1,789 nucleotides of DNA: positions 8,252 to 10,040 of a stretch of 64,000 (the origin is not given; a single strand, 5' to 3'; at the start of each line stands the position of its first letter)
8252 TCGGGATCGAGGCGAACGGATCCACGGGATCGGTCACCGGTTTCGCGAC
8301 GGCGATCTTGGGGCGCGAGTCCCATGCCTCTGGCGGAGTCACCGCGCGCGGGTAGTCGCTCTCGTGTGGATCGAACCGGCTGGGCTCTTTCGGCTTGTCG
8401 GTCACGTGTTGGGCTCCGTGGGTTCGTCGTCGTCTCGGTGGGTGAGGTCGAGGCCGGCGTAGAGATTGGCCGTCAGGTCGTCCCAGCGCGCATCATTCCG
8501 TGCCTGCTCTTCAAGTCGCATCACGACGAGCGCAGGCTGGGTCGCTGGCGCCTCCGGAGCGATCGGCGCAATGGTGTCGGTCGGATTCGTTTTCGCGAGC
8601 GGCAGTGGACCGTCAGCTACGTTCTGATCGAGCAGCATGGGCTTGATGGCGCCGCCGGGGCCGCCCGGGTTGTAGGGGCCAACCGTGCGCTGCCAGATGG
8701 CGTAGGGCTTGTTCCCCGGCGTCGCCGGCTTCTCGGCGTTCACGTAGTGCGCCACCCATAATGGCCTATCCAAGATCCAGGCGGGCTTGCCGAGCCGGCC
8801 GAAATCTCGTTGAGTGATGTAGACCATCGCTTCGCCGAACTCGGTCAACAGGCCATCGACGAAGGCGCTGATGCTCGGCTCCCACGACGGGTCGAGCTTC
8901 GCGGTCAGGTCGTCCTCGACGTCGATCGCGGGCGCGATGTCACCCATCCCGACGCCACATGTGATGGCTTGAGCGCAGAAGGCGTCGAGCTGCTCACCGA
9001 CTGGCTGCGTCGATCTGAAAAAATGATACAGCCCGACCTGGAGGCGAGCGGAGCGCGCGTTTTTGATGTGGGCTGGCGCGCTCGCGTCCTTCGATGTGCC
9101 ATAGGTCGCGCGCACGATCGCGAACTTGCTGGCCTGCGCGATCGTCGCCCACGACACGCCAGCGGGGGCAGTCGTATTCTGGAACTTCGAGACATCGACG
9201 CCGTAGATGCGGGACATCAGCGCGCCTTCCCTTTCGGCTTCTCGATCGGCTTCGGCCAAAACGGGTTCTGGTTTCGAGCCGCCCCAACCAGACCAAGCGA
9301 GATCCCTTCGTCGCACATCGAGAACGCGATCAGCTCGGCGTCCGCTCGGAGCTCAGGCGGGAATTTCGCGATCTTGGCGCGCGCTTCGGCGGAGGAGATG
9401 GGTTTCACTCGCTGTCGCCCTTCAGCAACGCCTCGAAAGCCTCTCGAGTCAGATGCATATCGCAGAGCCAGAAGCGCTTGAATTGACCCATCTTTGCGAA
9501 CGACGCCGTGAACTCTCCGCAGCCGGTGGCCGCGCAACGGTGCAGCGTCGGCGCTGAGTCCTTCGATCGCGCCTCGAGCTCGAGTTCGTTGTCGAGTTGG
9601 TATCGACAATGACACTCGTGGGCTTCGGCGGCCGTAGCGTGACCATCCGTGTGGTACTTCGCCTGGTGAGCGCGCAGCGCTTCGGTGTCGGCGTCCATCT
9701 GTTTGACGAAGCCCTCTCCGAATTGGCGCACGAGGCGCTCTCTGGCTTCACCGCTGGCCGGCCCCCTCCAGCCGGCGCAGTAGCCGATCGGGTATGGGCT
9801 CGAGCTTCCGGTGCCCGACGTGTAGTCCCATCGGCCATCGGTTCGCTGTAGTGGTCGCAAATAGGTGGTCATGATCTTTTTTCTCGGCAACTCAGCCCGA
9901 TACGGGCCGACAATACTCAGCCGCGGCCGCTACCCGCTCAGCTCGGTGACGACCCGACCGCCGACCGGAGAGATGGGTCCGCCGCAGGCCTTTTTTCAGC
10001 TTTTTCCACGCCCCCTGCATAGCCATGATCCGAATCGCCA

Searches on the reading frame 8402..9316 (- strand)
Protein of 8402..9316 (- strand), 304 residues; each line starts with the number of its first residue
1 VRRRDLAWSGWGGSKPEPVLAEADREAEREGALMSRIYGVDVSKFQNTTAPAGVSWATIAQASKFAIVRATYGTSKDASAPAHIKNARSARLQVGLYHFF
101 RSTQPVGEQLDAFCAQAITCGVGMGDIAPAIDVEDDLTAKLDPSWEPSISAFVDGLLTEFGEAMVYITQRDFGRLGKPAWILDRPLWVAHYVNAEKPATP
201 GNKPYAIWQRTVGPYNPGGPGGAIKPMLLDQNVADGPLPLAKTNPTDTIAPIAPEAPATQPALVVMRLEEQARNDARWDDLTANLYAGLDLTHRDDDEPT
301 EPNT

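Call 18: search_protein_families(library=pfam, proteins=[window:8402-9316:-], max_evalue=0.001)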
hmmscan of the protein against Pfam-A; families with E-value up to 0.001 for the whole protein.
window:8402-9316:- (304 aa): 1 family
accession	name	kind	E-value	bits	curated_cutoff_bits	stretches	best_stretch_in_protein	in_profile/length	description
PF01183.26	Glyco_hydro_25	-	2.9e-20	73.8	27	1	40-211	1-172/180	Glycosyl hydrolases family 25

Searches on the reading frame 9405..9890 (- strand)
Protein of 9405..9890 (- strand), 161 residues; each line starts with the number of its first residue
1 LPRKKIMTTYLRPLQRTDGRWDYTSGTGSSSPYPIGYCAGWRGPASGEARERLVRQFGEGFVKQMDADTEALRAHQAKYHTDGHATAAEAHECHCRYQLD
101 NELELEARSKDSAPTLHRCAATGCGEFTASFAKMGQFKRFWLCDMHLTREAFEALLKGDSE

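Call 70: search_protein_families(library=pfam, proteins=[window:9405-9890:-], max_evalue=0.01)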
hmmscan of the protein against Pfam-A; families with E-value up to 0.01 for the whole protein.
window:9405-9890:- (161 aa): 1 family
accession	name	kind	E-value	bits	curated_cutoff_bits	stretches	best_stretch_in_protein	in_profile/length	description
PF21856.2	EspB_PPE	-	0.0087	16.7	27.7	0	40-107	46-111/152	ESX-1 secretion-associated protein EspB, PPE domain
